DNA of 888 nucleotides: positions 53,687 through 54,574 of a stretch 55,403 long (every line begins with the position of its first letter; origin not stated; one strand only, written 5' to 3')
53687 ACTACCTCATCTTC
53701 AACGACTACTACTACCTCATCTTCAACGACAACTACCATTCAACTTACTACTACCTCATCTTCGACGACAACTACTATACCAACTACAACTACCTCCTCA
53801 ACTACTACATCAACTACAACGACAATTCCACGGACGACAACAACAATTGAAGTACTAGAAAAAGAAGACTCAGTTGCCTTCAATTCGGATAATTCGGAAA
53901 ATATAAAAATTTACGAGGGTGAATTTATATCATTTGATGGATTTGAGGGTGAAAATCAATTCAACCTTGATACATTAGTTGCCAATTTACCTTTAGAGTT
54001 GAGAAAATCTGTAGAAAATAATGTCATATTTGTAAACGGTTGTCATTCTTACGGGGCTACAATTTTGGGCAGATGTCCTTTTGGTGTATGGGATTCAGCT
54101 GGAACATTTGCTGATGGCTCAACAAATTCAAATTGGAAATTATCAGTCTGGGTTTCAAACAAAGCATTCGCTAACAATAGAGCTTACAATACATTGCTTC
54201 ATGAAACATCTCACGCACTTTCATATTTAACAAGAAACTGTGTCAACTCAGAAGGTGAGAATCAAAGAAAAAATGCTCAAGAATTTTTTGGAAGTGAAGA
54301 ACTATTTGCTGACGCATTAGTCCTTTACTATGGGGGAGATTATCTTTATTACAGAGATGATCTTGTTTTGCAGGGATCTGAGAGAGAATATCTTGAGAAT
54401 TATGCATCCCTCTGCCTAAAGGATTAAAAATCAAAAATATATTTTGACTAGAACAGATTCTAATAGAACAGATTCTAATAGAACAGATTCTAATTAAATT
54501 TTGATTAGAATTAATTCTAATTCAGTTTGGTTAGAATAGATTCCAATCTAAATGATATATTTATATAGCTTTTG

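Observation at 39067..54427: Translationally coupled four-gene operon: giant surface protein, extended sortase, polytopic membrane protein, secreted HExxH protein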

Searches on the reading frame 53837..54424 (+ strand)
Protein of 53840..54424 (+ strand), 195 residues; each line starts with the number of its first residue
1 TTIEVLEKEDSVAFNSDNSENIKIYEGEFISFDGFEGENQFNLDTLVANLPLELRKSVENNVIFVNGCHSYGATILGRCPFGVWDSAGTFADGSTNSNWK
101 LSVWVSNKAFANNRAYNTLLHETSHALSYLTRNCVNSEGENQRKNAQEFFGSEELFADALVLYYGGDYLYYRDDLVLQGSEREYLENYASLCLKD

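Call 35: find_homologous_proteins(query=window:53858-54424:+, max_evalue=0.001)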
Query window:53858-54424:+ (189 aa): 315 proteins with E <= 0.001 among 359 candidates; the best 120 are listed.
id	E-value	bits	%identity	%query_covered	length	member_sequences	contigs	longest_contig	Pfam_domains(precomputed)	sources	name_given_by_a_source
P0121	2.4e-119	414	98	100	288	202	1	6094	-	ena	-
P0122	3.4e-119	413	97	100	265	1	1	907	-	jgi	jgi:hypothetical protein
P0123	4.4e-119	413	97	100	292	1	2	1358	-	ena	-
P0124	1.6e-118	411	97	100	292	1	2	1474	-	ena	-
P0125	9.9e-112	389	92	100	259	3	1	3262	-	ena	-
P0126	6.1e-106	370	86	100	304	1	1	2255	-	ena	-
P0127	9.1e-106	370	86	100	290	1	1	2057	-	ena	-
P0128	1.8e-105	369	86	100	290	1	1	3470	-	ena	-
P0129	2.7e-105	368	85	100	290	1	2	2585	-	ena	-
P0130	2.8e-105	368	86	100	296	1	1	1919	-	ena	-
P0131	3.7e-105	368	87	98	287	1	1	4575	-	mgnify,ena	mgnify:CR=1 FL=1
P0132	4.8e-105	367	85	100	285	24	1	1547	-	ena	-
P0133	6.1e-105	367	85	100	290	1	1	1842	-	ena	-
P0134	1.0e-104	366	85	100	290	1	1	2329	-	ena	-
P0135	1.6e-104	365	85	100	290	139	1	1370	-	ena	-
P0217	5.4e-91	321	74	100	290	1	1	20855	PF27926.1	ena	-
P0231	2.1e-90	319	73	100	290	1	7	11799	PF27926.1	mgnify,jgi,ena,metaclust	mgnify:FL=1|jgi:hypothetical protein|metaclust:\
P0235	9.4e-90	317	72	100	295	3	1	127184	-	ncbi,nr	ncbi:hypothetical protein N9S33_01845 [Candidatus Actinomarina]|nr:hypothetical protein [Candidatus 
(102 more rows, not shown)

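Call 37: search_protein_families(library=pfam, proteins=[P0231, P0217, P0235], max_evalue=1)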
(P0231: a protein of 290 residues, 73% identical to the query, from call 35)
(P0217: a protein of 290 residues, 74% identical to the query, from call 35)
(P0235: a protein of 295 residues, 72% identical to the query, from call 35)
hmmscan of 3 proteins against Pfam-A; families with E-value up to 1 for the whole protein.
P0231 (290 aa): 1 family
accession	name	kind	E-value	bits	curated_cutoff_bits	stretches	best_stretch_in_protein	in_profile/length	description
PF10428.14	SOG2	-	0.91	9.3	26.9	0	34-121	252-338/475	RAM signalling pathway protein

P0217 (290 aa): 0 families

P0235 (295 aa): 3 families
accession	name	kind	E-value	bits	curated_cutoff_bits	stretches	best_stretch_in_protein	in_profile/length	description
PF07010.17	Endomucin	-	0.012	16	26.6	1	8-113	6-103/260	Endomucin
PF11092.13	Alveol-reg_P311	-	0.2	12.2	25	1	200-222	5-27/67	Neuronal protein 3.1 (p311)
PF21827.1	New_glue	-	0.53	10.5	31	1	31-73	24-61/94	New glue protein family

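Call 52: predict_structure(alignment_id=A4)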
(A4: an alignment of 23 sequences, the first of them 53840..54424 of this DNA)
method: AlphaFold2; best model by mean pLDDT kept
length: 195 residues; sequences in the alignment: 23
mean_pLDDT: 46.0   pTM: 0.41
mean pLDDT of the five models: 46.0, 45.9, 45.4, 44.9, 43.2
residues with pLDDT >= 90: 0; 70-90: 38; 50-70: 32; < 50: 125
segments of 3 or more residues with pLDDT < 50: 1-43, 56-122, 166-173
pLDDT, mean of each block of 10 residues (from residue 1): 26 28 26 32 49 46 29 30 33 31 31 35 52 69 78 70 56 62 84 66
secondary structure, 60 per line:
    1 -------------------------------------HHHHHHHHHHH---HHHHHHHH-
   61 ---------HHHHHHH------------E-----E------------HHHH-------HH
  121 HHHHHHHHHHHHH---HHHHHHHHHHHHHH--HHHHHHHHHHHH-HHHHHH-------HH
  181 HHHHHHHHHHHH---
elements in order: H38-48 H52-59 H70-76 H108-111 H119-133 H137-150 H153-164 H166-171 H179-192

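Call 53: search_solved_structures(query=A4, max_evalue=10, show_alignments=2)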
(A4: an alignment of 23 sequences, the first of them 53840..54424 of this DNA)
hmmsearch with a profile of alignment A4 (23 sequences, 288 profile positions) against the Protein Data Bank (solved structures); distinct sequences matched with E-value up to 10: 8.
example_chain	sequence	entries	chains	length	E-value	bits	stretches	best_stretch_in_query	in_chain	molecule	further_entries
9yos_C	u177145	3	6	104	0.26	13.4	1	65-104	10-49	Protein spitz,Protein lin-3 | Protein spitz,Protein lin-3,Protein lin-3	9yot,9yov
4v3p_ST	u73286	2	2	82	0.63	12.1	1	92-147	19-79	40S ribosomal protein S21 | 40S ribosomal protein S21E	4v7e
8ip8_cb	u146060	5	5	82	0.93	11.5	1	92-141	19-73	40S ribosomal protein eS21 | 40S ribosomal protein S21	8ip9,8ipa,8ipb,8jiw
6r52_A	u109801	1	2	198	1.2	11.1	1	186-257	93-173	Pro-Pro endopeptidase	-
6xxe_A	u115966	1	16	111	2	10.4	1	6-108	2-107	Uncharacterized protein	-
5uqd_A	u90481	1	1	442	2.1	10.4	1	41-121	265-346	DumPY: shorter than wild-type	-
8qqj_J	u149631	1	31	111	2.4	10.2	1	6-108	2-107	Type IV narrow pilus major component PilA5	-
6tm2_E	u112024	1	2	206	4.9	9.2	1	50-97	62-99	Mucin-2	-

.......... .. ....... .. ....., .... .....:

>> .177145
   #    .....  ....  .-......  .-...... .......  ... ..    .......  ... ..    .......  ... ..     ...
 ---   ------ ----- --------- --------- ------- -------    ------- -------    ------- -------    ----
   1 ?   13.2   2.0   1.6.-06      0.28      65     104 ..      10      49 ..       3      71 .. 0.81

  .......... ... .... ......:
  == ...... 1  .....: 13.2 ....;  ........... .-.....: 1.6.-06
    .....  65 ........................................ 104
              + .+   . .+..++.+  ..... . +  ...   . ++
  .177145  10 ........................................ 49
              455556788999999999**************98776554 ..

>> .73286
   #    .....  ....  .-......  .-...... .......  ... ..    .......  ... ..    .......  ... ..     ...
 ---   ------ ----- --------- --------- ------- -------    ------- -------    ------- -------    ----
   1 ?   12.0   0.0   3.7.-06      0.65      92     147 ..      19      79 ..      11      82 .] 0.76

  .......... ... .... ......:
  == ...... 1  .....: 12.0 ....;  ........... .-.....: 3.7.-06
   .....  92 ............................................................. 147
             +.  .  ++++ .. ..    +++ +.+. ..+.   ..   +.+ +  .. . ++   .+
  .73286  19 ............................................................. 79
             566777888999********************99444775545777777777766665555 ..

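Call 55: search_protein_families(library=pfam, alignment_id=A4, max_evalue=10)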
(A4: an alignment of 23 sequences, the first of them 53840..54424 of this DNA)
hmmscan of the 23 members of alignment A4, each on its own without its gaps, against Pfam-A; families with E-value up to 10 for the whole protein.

A. member 1, window:53840-54424:+ (195 aa): 1 family
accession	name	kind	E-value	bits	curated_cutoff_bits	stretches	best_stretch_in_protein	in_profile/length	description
PF10263.15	SprT-like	-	0.046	14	25.6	1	111-136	57-82/108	SprT-like family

B. families by the number of members that match (of 23 scanned): 42 families (the first 25 are shown)
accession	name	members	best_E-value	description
PF25728.1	US29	18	0.32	Cytomegalovirus US29 protein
PF10263.15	SprT-like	14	0.011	SprT-like family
PF01456.22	Mucin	12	3.6e-05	Mucin-like glycoprotein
PF05086.17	Dicty_REP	11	0.064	Dictyostelium (Slime Mold) REP protein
PF10428.14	SOG2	10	0.0088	RAM signalling pathway protein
PF16118.10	DUF4834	6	0.012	Domain of unknown function (DUF4834)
PF25585.1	zf-CCCH_DUS3L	6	0.19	DUS3L CCCH zinc finger domain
PF25706.1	HCMV_UL116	6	0.94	Human cytomegalovirus UL116 protein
PF06933.16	SSP160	5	2.3e-05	Special lobe-specific silk protein SSP160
PF06333.17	Med13_C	5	0.19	Mediator complex subunit 13 C-terminal domain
PF05283.16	MGC-24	5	0.97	Multi-glycosylated core protein 24 (MGC-24), sialomucin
PF16014.10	SAP130_C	5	3.8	Histone deacetylase complex subunit SAP130 C-terminus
PF07218.16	RAP1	4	0.048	Rhoptry-associated protein 1 (RAP-1)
PF05642.16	Sporozoite_P67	4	0.12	Sporozoite P67 surface antigen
PF11092.13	Alveol-reg_P311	4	0.2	Neuronal protein 3.1 (p311)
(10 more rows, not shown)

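Call 56: search_solved_structures(query=window:53840-54424:+, max_evalue=10, show_alignments=2)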
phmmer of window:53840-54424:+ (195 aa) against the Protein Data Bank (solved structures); distinct sequences matched with E-value up to 10: 9.
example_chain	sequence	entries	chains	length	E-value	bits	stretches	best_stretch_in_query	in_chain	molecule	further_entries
6r52_A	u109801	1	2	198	0.06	16.3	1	76-147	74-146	Pro-Pro endopeptidase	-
2n6j_A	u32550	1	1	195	0.075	16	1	77-146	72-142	Zinc metalloprotease Zmp1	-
6r53_A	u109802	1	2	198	0.077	15.9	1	77-146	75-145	Pro-Pro endopeptidase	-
5n12_A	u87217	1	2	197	0.077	15.9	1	77-146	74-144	Pro-Pro endopeptidase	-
5a0p_A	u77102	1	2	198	0.078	15.9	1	77-146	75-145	ZINC METALLOPROTEASE ZMP1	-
6r55_A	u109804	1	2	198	0.1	15.5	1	76-144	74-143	Pro-Pro endopeptidase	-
6r56_A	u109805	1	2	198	0.1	15.5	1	76-144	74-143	Pro-Pro endopeptidase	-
6r54_A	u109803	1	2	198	0.1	15.5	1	76-144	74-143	Pro-Pro endopeptidase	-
6r5a_A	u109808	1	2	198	0.13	15.1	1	80-147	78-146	Pro-Pro endopeptidase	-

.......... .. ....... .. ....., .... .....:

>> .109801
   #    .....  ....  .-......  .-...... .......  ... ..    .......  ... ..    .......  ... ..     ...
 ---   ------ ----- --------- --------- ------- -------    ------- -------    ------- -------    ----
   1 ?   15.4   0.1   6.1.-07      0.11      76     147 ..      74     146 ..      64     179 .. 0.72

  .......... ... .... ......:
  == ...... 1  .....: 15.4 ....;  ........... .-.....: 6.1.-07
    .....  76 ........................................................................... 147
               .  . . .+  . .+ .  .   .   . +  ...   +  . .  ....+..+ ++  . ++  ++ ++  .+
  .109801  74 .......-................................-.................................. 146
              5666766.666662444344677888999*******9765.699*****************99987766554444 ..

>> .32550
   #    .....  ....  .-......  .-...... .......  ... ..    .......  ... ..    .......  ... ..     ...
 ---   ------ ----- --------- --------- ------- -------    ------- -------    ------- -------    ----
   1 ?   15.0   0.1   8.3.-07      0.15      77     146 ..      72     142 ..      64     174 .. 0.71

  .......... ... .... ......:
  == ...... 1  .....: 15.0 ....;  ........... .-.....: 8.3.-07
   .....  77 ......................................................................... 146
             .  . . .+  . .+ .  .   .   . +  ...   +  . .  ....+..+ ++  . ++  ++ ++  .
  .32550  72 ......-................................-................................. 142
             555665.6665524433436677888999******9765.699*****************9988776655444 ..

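Call 91: search_solved_structures(query=A5, max_evalue=10, show_alignments=1)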
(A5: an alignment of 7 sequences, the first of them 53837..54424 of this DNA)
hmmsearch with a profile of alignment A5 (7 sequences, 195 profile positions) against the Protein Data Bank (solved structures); distinct sequences matched with E-value up to 10: 12.
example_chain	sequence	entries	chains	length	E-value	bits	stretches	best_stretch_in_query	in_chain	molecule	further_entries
4v3p_ST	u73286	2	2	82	0.11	15.2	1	4-55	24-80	40S ribosomal protein S21 | 40S ribosomal protein S21E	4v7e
6r52_A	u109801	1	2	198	0.13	14.9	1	75-164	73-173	Pro-Pro endopeptidase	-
6r53_A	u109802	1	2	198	0.17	14.6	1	77-164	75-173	Pro-Pro endopeptidase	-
5a0p_A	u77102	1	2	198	0.17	14.6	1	77-164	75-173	ZINC METALLOPROTEASE ZMP1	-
5n12_A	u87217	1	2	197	0.18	14.5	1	77-164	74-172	Pro-Pro endopeptidase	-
2n6j_A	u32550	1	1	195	0.18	14.5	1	80-164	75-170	Zinc metalloprotease Zmp1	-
8ip8_cb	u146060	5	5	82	0.21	14.3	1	4-55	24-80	40S ribosomal protein eS21 | 40S ribosomal protein S21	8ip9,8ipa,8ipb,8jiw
6r5a_A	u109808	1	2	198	0.4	13.4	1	93-164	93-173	Pro-Pro endopeptidase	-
6r55_A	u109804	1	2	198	0.51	13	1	77-148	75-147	Pro-Pro endopeptidase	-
6r56_A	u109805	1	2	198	0.59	12.8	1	82-148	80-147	Pro-Pro endopeptidase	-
6r54_A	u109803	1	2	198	0.61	12.8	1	77-148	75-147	Pro-Pro endopeptidase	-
8r6f_V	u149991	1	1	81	0.93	12.2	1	4-52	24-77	Genome assembly, chromosome: II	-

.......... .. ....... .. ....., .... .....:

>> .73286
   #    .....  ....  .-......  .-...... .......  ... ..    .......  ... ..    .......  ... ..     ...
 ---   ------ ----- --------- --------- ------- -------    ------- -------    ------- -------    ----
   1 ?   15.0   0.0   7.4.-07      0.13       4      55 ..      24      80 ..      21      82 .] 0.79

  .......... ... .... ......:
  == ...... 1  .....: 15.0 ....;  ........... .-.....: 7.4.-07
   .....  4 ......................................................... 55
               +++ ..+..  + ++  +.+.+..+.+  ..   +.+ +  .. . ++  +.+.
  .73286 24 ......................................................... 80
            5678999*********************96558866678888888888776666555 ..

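Call 99: fold_search(model_id=the predicted structure, library=pdb)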
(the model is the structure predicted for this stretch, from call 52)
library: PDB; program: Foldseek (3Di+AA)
matches with E <= 10: 21; with E <= 0.001: 0
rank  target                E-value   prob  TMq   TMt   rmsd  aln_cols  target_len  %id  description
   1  7ena_BA               1.6e+00  0.11  0.20  0.16  10.6       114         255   12  TFIID-based PIC-Mediator holo-complex in pre-assembled state (pre-hPIC-MED) (released 2021-05-26)
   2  4n4q_B                2.8e+00  0.08  0.16  0.12   8.5        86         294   12  Crystal Structure of N-acetylneuraminate lyase from Mycoplasma synoviae, crystal form II (released 2014-05-21)
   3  5iy6_M                4.2e+00  0.07  0.19  0.15  11.6       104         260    6  Human holo-PIC in the closed state (released 2016-05-18)
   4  5a0d_B                5.5e+00  0.10  0.22  0.24   5.8        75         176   15  N-terminal thioester domain of surface protein from Clostridium perfringens, Cys138Ala mutant (released 2015-06-03)
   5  6opf_A                5.5e+00  0.03  0.13  0.23  13.6        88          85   12  Crystal structure of dmNxf2 UBA domain fused with Panoramix helix (released 2019-07-03)
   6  5a0d_A                5.8e+00  0.10  0.22  0.24   6.2        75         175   16  N-terminal thioester domain of surface protein from Clostridium perfringens, Cys138Ala mutant (released 2015-06-03)
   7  6thh_C                5.8e+00  0.08  0.18  0.05   9.3        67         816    9  Crystal structure of type I-D CRISPR-Cas nuclease Cas10d in complex with the SIRV3 AcrID1 (gp02) anti-CRISPR protein (released 2020-10-28)
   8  3b1v                  6.5e+00  0.11  0.20  0.15   4.1        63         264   16  Crystal structure of an S. thermophilus NFeoB E67A mutant bound to mGMPPNP (released 2011-11-02)
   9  7egc_R                6.5e+00  0.04  0.19  0.16  14.3       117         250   11  p53-bound TFIID-based holo PIC on HDM2 promoter (released 2021-05-12)
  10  9nb9_A                7.7e+00  0.03  0.18  0.18  10.1       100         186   16  Viral protein DP71L in complex with phosphorylated eIF2alpha (NTD) and protein phosphatase 1A (D64A), stabilized by G- (released 2025-07-09)
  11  6o6p_A                7.7e+00  0.03  0.13  0.13   9.9        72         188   11  Structure of the regulator FasR from Mycobacterium tuberculosis in complex with DNA (released 2020-03-11)
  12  7edx_R                7.7e+00  0.03  0.19  0.16  13.6       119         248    8  p53-bound TFIID-based core PIC on HDM2 promoter (released 2021-05-05)
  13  3afl_A                7.7e+00  0.03  0.13  0.04   9.9        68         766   19  Crystal structure of exotype alginate lyase Atu3025 H531A complexed with alginate trisaccharide (released 2010-04-28)
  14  7mq1_C                7.7e+00  0.02  0.12  0.23  13.0        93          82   17  C9A Streptococcus pneumoniae CstR in the reduced state, space group C2 (released 2022-03-09)
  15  7eg8_R                8.6e+00  0.03  0.19  0.16  13.8       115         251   11  TFIID-based core PIC on PUMA promoter (released 2021-05-05)
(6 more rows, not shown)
